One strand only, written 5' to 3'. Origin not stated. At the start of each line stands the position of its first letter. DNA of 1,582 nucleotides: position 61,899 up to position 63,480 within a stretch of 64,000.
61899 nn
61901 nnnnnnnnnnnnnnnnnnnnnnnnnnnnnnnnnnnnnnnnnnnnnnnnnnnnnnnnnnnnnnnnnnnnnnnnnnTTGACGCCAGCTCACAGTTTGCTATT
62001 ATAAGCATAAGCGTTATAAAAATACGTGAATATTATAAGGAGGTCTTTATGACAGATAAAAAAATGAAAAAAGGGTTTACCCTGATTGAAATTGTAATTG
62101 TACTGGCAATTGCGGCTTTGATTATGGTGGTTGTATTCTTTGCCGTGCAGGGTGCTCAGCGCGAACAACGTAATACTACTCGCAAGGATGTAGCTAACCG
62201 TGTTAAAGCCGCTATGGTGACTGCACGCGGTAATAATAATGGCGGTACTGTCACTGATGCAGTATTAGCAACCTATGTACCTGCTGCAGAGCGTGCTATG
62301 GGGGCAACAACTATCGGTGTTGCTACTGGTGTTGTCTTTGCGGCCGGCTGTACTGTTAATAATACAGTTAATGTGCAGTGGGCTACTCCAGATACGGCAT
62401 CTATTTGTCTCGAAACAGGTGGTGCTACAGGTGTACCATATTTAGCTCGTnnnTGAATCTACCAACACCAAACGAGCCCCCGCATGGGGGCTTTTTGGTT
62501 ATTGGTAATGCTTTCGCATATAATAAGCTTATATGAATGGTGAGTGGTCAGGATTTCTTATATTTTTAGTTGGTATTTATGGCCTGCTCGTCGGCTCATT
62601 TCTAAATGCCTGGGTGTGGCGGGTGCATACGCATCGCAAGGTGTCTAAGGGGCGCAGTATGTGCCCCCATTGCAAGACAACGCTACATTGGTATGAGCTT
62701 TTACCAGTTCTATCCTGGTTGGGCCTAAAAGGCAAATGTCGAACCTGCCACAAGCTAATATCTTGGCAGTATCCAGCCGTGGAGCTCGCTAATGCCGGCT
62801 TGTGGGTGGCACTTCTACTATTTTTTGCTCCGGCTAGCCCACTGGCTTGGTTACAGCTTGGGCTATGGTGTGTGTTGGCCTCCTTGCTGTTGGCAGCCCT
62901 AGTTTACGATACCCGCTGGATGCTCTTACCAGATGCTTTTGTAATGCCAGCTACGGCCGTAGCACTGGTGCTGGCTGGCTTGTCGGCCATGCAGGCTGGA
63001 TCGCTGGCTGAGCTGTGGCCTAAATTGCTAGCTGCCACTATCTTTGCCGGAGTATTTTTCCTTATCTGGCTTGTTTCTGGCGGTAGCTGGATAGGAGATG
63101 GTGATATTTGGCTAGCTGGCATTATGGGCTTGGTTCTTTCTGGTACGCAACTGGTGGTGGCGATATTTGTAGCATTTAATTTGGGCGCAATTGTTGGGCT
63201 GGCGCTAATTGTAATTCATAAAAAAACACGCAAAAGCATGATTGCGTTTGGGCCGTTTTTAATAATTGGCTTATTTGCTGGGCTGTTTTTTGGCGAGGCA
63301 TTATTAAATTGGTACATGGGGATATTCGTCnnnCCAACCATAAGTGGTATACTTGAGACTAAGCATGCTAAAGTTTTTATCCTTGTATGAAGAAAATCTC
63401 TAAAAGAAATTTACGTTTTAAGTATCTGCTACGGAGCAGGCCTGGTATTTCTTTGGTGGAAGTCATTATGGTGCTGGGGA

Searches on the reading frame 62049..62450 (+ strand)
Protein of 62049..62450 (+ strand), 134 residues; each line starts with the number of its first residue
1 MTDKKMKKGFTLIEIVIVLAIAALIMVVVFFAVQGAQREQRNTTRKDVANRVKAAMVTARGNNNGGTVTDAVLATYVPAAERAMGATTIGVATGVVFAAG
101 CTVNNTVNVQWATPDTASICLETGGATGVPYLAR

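Call 6: search_protein_families(library=pfam, proteins=[window:62049-62450:+], max_evalue=0.1)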
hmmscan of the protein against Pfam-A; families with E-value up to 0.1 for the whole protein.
window:62049-62450:+ (134 aa): 3 families
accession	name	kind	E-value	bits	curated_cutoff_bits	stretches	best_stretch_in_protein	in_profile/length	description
PF07963.17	N_methyl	-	9.5e-08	31.8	21.2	1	5-30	2-27/27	Prokaryotic N-terminal methylation motif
PF06024.17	Orf78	-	0.066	13.9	29.4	1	7-42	60-95/101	Orf78 (ac78)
PF11837.13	INV_N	-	0.091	13.7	27.8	0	16-65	25-83/109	Beta-fructofuranosidase, N-terminal domain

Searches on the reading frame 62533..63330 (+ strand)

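Call 11: search_protein_families(library=ncbifam, proteins=[window:62533-63330:+], max_evalue=0.01)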
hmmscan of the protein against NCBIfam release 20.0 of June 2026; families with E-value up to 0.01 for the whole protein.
window:62533-63330:+ (266 aa): 0 families

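Call 95: search_protein_families(library=pfam, proteins=[window:62533-63330:+], max_evalue=0.1)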
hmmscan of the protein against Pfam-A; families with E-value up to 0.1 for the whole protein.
window:62533-63330:+ (266 aa): 4 families
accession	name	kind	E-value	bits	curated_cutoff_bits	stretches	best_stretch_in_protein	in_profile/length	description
PF06750.18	A24_N_bact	-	7e-29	100.2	23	1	15-96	1-82/84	Bacterial Peptidase A24 N-terminal domain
PF01478.23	Peptidase_A24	-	2.1e-10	41.4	26.5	1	113-223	1-104/104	Type IV leader peptidase family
PF21202.3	SLX1_C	-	0.011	16.5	27.2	0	42-56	50-64/65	Structure-specific endonuclease subunit SLX1, C-terminal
PF20682.3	Hanta_Gc_C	-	0.021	15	28.5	1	178-230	169-221/229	Hantavirus glycoprotein Gc, C-terminal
